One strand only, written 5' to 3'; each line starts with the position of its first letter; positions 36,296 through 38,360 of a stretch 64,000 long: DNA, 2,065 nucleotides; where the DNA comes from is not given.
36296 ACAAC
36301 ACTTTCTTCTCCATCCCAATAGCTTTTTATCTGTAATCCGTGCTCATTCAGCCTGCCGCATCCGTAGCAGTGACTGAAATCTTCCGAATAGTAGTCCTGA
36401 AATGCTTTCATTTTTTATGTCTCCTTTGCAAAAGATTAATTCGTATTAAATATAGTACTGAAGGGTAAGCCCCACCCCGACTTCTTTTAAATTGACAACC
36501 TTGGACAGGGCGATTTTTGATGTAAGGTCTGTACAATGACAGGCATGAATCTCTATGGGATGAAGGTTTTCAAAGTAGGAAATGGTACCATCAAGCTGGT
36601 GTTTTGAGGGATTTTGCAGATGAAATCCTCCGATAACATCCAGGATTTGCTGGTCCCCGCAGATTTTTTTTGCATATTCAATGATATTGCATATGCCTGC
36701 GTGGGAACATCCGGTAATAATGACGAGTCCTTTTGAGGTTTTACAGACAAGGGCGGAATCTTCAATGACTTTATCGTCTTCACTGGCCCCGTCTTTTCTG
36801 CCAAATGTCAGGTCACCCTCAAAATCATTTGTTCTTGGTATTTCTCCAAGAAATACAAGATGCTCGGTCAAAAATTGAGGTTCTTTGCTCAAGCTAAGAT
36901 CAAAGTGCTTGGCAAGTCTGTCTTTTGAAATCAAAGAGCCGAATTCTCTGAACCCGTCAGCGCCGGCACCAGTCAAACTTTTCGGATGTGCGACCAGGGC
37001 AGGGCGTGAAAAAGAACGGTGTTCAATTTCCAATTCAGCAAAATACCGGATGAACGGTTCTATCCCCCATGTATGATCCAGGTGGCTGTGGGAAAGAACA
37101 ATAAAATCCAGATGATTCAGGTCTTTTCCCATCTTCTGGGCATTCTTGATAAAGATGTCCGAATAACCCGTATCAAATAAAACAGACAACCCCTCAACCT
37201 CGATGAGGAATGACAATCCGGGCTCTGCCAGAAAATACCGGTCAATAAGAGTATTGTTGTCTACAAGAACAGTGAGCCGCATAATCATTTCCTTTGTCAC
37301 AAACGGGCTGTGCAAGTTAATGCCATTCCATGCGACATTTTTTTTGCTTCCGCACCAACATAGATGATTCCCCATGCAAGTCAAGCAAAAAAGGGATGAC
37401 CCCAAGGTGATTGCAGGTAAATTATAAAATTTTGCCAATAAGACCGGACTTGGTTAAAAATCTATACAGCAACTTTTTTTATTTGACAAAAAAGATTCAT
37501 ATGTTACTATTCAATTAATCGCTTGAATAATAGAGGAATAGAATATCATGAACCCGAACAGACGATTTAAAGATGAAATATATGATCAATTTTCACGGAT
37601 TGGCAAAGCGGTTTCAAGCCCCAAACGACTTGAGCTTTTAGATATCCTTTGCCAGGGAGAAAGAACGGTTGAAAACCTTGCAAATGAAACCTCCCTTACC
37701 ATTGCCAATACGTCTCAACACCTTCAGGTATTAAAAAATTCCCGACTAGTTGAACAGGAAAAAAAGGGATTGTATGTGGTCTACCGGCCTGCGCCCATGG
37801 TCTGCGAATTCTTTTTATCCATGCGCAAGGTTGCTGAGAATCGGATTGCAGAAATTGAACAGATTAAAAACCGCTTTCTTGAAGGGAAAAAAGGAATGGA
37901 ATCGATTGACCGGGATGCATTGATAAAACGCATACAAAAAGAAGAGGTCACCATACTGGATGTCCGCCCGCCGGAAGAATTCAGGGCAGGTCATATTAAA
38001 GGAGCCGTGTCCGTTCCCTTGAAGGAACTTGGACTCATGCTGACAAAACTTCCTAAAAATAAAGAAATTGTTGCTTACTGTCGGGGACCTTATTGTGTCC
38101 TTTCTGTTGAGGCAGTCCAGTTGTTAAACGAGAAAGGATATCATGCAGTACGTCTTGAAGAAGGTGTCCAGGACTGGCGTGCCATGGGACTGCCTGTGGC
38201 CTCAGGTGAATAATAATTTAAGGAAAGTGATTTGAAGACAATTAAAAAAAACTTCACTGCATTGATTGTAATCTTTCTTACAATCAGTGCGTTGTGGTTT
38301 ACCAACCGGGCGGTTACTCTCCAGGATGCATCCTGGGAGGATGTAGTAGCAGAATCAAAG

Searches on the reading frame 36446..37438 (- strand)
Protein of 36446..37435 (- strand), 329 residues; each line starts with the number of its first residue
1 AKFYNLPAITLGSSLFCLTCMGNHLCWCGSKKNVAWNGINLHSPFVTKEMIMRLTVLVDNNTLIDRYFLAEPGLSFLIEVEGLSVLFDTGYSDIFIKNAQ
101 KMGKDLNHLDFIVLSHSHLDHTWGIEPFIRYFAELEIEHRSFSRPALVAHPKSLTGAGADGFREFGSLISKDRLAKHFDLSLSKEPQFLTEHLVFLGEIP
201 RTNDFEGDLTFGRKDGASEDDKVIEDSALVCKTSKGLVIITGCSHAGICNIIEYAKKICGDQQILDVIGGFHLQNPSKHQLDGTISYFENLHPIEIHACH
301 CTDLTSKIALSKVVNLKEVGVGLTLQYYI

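Call 16: search_protein_families(library=ncbifam, proteins=[window:36446-37435:-], max_evalue=0.001)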
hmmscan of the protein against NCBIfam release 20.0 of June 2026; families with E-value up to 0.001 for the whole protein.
window:36446-37435:- (329 aa): 4 families
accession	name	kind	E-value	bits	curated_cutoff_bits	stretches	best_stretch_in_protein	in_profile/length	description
NF002558.0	PRK02126.1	subfamily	0.00026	20.1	315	1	71-133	16-72/345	ribonuclease Z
NF000801.0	PRK00055.1-3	equivalog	0.00028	20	252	1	75-134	22-79/307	ribonuclease Z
NF041809.1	Avs1a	equivalog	0.00072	18.4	420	1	68-129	2-67/387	AVAST type 1 anti-phage system MBL fold metallo-hydrolase Avs1a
NF000469.2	CAR_gen_B3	exception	0.00083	18.4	500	0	76-125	77-129/311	CAR family subclass B3 metallo-beta-lactamase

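Call 39: search_protein_families(library=pfam, proteins=[window:36449-37438:-], max_evalue=0.000001)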
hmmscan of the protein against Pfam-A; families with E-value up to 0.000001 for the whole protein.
window:36449-37438:- (330 aa): 1 family
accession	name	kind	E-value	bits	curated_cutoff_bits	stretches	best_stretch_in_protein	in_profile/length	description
PF00753.33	Lactamase_B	-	5.4e-12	46.5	22.7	1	73-149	5-83/196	Metallo-beta-lactamase superfamily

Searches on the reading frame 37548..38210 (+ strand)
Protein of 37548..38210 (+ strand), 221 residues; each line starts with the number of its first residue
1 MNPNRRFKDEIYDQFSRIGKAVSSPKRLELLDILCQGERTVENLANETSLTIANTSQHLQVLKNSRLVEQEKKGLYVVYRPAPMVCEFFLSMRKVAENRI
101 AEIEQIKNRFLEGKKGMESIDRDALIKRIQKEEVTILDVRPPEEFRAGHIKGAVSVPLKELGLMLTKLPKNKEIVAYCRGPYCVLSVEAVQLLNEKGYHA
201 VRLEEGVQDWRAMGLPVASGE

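Call 4: search_protein_families(library=pfam, proteins=[window:37548-38210:+], max_evalue=0.01)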
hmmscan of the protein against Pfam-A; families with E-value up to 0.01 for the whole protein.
window:37548-38210:+ (221 aa): 6 families
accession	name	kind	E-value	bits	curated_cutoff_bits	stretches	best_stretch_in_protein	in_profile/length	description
PF00581.25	Rhodanese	-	1.9e-17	64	22.2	1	123-212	3-101/102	Rhodanese-like domain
PF01022.26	HTH_5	-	3.8e-11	43.1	22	1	24-69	1-46/47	Bacterial regulatory protein, arsR family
PF12840.13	HTH_20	-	4.5e-06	27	27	1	23-71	2-51/51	Helix-turn-helix domain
PF25212.1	HVO_A0114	-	0.00024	21.3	27.6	1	22-75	19-73/84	HVO_A0114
PF09339.16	HTH_IclR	-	0.0023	18.1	22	1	28-71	6-51/52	IclR helix-turn-helix domain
PF01978.25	TrmB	-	0.0038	17.5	25.6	1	31-84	15-67/68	Sugar-specific transcriptional regulator TrmB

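Call 16: search_protein_families(library=ncbifam, proteins=[window:37548-38210:+], max_evalue=0.001)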
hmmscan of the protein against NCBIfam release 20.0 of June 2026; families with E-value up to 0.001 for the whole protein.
window:37548-38210:+ (221 aa): 25 families
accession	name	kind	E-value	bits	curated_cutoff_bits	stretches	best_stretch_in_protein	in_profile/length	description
NF033788.1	HTH_metalloreg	subfamily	1.4e-17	63.2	55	1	16-81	2-68/77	metalloregulator ArsR/SmtB family transcription factor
NF041203.1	rhodanese_LYCAU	equivalog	1.2e-14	54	115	1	115-217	18-123/126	rhodanese-related (seleno)protein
NF045694.1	seleno_TsoB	exception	1.8e-12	46.2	805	1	96-219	24-158/572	rhodanese/DsbD fusion-like selenoprotein TsoB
NF033789.1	repress_SdpR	subfamily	2.2e-12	46.7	100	1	20-80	3-63/79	autorepressor SdpR family transcription factor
NF006444.0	PRK08762.1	equivalog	2.4e-11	42.9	449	1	107-218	4-115/387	molybdopterin-synthase adenylyltransferase MoeB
NF005902.0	PRK07878.1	equivalog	3.9e-09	35.9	647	1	130-211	300-382/392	adenylyltransferase/sulfurtransferase MoeZ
NF047906.1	CdPbTransRegCmtR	equivalog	1.8e-08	34.2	150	1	12-80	8-76/104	Cd(II)/Pb(II)-sensing metalloregulatory transcriptional regulator CmtR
NF045521.1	rhoda_near_glyco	subfamily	3.1e-08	33.5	145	1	130-218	28-116/144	rhodanese homology domain-containing protein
NF007627.0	PRK10287.1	equivalog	8.7e-08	32.3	102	1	137-209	24-96/104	thiosulfate sulfurtransferase PspE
NF005646.0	PRK07411.1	equivalog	1.1e-07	31.3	633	1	99-211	263-380/390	molybdopterin-synthase adenylyltransferase MoeB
NF041413.1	ArsR_Rv2640c_fam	equivalog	1.6e-07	31.7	155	1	20-83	37-103/118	Rv2640c family ArsR-like transcriptional regulator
NF045707.1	Dbac_1936_reg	equivalog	1.7e-07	31.2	115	1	12-100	4-93/99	ArsR/SmtB-type metalloregulator TsoR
TIGR02981.1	phageshock_pspE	exception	4e-07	30.3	126.3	1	136-209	21-94/101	thiosulfate sulfurtransferase PspE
NF008750.0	PRK11784.1-2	equivalog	7.5e-07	28.5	241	1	125-158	7-40/346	tRNA 2-selenouridine(34) synthase MnmH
NF033833.0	rhodan_ChrE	equivalog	1.6e-06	28.1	120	1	132-219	18-106/108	rhodanese family chromate resistance protein ChrE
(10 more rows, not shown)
